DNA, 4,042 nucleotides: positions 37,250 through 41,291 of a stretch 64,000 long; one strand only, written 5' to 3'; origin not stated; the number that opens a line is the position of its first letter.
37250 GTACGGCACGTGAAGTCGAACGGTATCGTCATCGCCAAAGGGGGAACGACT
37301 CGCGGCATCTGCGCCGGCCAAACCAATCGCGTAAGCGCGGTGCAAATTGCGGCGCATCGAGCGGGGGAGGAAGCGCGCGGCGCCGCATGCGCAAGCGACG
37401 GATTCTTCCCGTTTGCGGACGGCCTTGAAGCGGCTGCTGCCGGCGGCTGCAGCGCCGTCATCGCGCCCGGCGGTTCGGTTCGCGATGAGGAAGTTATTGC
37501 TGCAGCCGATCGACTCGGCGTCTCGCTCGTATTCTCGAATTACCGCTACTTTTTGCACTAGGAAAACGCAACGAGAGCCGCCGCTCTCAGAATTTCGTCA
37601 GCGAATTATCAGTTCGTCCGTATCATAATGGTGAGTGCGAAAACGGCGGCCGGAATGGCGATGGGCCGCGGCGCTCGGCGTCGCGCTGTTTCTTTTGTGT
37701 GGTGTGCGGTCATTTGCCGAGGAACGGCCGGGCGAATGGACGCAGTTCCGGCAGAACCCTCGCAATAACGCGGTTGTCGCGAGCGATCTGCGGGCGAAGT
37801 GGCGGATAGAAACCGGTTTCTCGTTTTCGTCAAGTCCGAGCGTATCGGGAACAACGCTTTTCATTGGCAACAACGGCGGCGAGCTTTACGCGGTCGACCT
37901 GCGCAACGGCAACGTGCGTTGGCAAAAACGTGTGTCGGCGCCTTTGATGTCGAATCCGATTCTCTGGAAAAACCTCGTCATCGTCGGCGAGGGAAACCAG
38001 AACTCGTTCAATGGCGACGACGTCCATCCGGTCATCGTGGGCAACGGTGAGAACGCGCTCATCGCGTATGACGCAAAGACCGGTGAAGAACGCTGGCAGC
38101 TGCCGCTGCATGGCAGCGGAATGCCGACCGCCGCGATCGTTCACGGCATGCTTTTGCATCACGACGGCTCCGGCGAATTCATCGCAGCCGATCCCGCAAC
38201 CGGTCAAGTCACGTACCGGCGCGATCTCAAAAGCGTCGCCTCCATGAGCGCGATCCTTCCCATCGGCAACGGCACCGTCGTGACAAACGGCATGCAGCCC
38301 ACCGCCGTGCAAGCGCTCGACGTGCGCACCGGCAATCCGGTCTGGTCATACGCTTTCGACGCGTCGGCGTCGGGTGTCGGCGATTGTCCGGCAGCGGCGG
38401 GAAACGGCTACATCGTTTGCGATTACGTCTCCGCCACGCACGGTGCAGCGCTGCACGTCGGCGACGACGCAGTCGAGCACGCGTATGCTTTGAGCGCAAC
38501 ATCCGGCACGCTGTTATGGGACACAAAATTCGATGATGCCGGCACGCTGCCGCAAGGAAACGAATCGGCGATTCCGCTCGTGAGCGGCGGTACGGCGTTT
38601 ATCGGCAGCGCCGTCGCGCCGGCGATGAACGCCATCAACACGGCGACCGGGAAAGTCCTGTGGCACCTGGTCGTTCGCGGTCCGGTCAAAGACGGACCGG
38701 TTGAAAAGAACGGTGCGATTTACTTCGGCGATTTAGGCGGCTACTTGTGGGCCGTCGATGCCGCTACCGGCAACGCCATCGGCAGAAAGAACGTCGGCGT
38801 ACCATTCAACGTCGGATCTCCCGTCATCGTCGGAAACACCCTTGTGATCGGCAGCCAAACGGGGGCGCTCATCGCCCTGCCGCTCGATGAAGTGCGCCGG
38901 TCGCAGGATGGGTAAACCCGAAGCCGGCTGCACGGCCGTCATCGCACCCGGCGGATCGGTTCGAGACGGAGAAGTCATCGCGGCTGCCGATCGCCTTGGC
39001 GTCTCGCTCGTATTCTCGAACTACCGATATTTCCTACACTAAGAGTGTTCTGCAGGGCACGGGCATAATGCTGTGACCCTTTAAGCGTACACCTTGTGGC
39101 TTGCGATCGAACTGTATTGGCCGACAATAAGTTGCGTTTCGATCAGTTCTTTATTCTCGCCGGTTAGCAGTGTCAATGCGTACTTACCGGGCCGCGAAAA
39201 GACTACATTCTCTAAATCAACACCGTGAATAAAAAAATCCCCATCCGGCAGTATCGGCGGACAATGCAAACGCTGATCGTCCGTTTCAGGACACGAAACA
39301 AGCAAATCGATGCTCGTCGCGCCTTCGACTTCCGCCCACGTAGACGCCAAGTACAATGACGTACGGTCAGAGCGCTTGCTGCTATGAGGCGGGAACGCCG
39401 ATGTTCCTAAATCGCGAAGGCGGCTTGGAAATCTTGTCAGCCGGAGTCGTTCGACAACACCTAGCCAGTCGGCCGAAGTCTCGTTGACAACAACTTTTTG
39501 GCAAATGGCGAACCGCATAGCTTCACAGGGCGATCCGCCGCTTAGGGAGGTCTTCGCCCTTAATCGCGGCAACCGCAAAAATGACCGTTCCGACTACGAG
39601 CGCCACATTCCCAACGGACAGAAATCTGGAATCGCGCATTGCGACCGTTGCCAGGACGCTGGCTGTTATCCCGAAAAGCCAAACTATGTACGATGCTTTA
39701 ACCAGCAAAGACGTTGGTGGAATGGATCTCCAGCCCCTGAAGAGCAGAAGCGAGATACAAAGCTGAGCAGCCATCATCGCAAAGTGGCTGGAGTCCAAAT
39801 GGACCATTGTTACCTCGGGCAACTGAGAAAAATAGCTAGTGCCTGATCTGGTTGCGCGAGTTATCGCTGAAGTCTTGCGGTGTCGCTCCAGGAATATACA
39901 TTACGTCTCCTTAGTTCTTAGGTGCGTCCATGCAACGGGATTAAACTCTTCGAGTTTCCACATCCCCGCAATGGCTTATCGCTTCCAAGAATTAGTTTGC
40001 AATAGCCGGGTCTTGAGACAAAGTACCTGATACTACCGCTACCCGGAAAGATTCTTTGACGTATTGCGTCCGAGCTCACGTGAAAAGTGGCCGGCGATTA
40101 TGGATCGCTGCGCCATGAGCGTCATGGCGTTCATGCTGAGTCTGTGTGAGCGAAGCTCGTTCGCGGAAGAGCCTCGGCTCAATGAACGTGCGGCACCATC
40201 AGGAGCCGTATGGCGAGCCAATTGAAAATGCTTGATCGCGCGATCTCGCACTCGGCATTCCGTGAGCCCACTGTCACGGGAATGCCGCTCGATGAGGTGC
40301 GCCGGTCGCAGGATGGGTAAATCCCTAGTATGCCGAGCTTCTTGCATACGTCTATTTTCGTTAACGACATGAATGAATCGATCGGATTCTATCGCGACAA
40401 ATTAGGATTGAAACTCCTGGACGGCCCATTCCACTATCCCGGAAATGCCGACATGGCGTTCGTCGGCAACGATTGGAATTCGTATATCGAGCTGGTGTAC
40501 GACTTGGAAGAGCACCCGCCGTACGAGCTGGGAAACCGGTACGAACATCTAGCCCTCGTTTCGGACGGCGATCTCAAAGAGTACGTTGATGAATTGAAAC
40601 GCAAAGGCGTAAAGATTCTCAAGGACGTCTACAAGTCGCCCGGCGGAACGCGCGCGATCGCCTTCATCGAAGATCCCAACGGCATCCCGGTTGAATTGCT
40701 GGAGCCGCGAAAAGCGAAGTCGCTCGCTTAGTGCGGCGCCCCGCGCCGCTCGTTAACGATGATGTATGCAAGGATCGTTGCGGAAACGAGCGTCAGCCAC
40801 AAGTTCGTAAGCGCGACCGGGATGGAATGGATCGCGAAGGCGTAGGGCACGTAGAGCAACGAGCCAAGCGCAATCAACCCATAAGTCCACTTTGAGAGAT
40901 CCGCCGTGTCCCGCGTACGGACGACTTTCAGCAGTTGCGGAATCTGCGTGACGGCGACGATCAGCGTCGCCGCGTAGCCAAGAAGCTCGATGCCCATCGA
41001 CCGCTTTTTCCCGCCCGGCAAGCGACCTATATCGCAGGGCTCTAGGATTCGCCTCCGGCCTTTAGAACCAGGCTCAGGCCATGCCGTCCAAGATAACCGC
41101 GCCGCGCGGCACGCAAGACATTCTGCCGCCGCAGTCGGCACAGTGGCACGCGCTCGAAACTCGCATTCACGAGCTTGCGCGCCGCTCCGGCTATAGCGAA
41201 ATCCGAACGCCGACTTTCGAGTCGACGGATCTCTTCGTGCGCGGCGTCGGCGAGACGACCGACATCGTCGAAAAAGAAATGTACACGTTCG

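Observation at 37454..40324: Interleaved duplicated gene ends (purH 3' end and propeller-gene 3' end) mark a recombination/insertion hotspot downstream of purH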

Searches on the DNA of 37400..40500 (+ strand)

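Call 25: search_rna_families(source=window, start=37400, end=40500, threshold=evalue, max_evalue=1)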
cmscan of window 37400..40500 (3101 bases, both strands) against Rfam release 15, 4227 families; matches with E-value up to 1: 0.
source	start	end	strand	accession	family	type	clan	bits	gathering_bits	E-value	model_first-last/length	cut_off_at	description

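Call 26: search_dna_similar(query=window:39040-40290:+, collection=plasmids, mode=distant, max_evalue=0.001)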
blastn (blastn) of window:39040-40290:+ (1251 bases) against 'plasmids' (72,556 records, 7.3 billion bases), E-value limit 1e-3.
No match.

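Call 27: search_dna_similar(query=window:39040-40290:+, collection=phages, mode=distant, max_evalue=0.001)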
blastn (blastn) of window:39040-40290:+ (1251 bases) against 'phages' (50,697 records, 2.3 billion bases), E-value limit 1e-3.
No match.

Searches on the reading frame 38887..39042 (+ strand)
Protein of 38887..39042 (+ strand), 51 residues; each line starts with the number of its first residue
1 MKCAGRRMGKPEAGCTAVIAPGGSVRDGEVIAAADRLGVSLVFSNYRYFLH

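Call 6: search_protein_families(library=pfam, proteins=[window:38887-39042:+], max_evalue=0.01)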
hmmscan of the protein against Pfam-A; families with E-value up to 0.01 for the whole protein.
window:38887-39042:+ (51 aa): 0 families

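Call 29: find_encoding_contigs(protein=window:38887-39042:+, flank=6000)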
Protein window:38887-39042:+ (51 aa): no gene with exactly this product is on record in the collection.

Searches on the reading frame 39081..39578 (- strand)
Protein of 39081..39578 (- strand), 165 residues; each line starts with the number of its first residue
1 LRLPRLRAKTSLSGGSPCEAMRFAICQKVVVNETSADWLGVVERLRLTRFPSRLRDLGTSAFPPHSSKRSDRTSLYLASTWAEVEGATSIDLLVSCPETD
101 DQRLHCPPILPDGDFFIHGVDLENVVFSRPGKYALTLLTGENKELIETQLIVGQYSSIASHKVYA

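Call 6: search_protein_families(library=pfam, proteins=[window:39081-39578:-], max_evalue=0.01)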
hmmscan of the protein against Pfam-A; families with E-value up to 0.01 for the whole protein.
window:39081-39578:- (165 aa): 0 families

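Call 24: find_homologous_proteins(query=window:39081-39578:-, max_evalue=0.001)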
Query window:39081-39578:-: 54 candidates shared short words with the query, none scored E <= 0.001.

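Call 31: find_encoding_contigs(protein=window:39081-39518:-, flank=6000)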
Protein window:39081-39518:- (145 aa): no gene with exactly this product is on record in the collection.

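Call 48: predict_structure(protein=window:39081-39518:-)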
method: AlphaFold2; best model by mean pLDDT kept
length: 145 residues; sequences in the alignment: 1
mean_pLDDT: 31.5   pTM: 0.25
mean pLDDT of the five models: 31.5, 29.6, 28.8, 27.3, 26.1
residues with pLDDT >= 90: 0; 70-90: 0; 50-70: 0; < 50: 145
segments of 3 or more residues with pLDDT < 50: 1-145
pLDDT, mean of each block of 10 residues (from residue 1): 28 28 28 26 30 27 28 32 33 34 39 40 37 33 26
secondary structure, 60 per line:
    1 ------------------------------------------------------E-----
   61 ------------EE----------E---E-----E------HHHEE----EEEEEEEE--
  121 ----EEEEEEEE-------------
elements in order: E111-118 E125-132
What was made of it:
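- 39081..39518 (-): c145: a 145-aa protein of unknown function. The AlphaFold model is unusable (pLDDT 31; call 48).
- Tried and rejected: The structure prediction of c145 was unusable (pLDDT 31, call 48), so I ran no fold search.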

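Call 50: search_protein_representatives(protein=window:39081-39518:-)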
Query: 145 residues. Proteins with E-value up to 0.001 (for the whole library): 2; up to 1e-10: 0; up to 1e-30: 0. The best 2 are listed.
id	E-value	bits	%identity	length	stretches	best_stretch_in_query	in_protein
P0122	4.4e-07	46.1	33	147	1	4-119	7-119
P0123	7.0e-04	35.7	49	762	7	10-29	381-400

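Call 53: search_protein_families(library=padloc, proteins=[window:39081-39518:-, P0122], max_evalue=0.01)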
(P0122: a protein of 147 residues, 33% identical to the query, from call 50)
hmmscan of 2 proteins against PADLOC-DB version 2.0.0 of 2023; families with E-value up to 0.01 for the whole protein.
window:39081-39518:- (145 aa): 0 families

P0122 (147 aa): 0 families

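Call 54: search_protein_families(library=phrogs, proteins=[window:39081-39518:-, P0122], max_evalue=0.01)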
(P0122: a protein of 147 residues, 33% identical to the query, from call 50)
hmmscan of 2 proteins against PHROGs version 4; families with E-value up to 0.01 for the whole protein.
window:39081-39518:- (145 aa): 0 families

P0122 (147 aa): 0 families

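Call 55: search_protein_families(library=ncbifam, proteins=[window:39081-39518:-, P0122], max_evalue=0.01)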
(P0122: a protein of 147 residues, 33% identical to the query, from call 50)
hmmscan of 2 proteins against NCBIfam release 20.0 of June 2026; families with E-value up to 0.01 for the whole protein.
window:39081-39518:- (145 aa): 0 families

P0122 (147 aa): 0 families
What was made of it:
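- On C-terminal displacement array (Rhs/CDI/T6SS type): The cassette proteins match no family (calls 6, 53-55).
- Tried and rejected: PADLOC, PHROGs and NCBIfam gave nothing for the cassette proteins (calls 53-55).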

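Call 68: find_related_loci(query=window:39081-39518:-, collection=viral_contigs, flank=5000)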
Query window:39081-39518:- (145 aa) in viral_contigs; peptide patterns used: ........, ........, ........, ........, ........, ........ (x = any residue, [..] = any of these).
12 stretches matched a pattern, but none encodes a relative of the query by tblastn (E <= 1e-3).

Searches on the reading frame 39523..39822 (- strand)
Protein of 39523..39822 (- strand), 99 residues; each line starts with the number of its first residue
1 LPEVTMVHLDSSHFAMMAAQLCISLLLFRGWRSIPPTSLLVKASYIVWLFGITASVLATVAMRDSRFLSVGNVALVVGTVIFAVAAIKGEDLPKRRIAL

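Call 6: search_protein_families(library=pfam, proteins=[window:39523-39822:-], max_evalue=0.01)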
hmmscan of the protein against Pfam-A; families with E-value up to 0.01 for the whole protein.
window:39523-39822:- (99 aa): 0 families

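Call 30: find_encoding_contigs(protein=window:39523-39807:-, flank=6000)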
Protein window:39523-39807:- (94 aa): no gene with exactly this product is on record in the collection.
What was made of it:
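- Exact look-ups of the ORF spanning the junction and of the cassette genes found nothing else (calls 29-31).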

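Call 42: find_homologous_proteins(query=window:39523-39807:-, max_evalue=0.001)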
Query window:39523-39807:- (94 aa): 1 proteins with E <= 0.001 among 7 candidates.
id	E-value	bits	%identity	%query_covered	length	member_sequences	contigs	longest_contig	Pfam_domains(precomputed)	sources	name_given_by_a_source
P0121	4.2e-52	191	100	100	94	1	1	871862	-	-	-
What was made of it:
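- Tried and rejected: The 165-aa ORF has no homologue among 5.8 billion clusters (call 24). c94 matches only itself (call 42).
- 39523..39807 (-): c94: a 94-aa protein with hydrophobic stretches that I read as about three membrane helices (not tested). It lies directly upstream of c145 in the same orientation. It is a called gene in the source contig (P0121) and has no other homologue among 5.8 billion clusters (call 42).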

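Call 53: search_protein_families(library=padloc, proteins=[window:39523-39807:-], max_evalue=0.01)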
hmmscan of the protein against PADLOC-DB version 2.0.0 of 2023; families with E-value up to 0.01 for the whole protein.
window:39523-39807:- (94 aa): 0 families

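Call 54: search_protein_families(library=phrogs, proteins=[window:39523-39807:-], max_evalue=0.01)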
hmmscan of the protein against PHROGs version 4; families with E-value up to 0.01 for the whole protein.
window:39523-39807:- (94 aa): 0 families

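Call 55: search_protein_families(library=ncbifam, proteins=[window:39523-39807:-], max_evalue=0.01)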
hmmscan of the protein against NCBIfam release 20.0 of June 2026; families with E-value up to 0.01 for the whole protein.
window:39523-39807:- (94 aa): 0 families

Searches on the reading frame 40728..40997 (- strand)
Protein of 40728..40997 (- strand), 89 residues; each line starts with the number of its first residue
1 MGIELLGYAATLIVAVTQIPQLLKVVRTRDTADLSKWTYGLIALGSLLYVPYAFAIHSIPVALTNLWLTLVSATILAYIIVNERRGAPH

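Call 32: find_encoding_contigs(protein=window:40728-40997:-, flank=6000)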
Protein window:40728-40997:- (89 aa): no gene with exactly this product is on record in the collection.

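Call 55: search_protein_families(library=ncbifam, proteins=[window:40728-40997:-], max_evalue=0.01)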
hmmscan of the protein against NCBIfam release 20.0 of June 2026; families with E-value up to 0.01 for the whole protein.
window:40728-40997:- (89 aa): 2 families
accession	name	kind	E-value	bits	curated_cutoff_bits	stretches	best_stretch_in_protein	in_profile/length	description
NF037968.1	SemiSWEET_2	subfamily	8e-13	48.3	80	1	7-79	1-73/76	SemiSWEET transporter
NF037967.1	SemiSWEET_1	subfamily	0.0024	18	200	1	5-79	120-195/196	SemiSWEET transporter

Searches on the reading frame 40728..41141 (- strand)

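Call 6: search_protein_families(library=pfam, proteins=[window:40728-41141:-], max_evalue=0.01)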
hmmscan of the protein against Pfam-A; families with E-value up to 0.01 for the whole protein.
window:40728-41141:- (137 aa): 2 families
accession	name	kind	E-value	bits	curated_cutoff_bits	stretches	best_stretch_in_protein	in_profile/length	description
PF04193.19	PQ-loop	-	4e-08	33.3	22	1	52-104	3-55/61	PQ loop repeat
PF03083.21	MtN3_slv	-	0.0002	21.8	23.7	1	53-129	5-81/87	Sugar efflux transporter for intercellular exchange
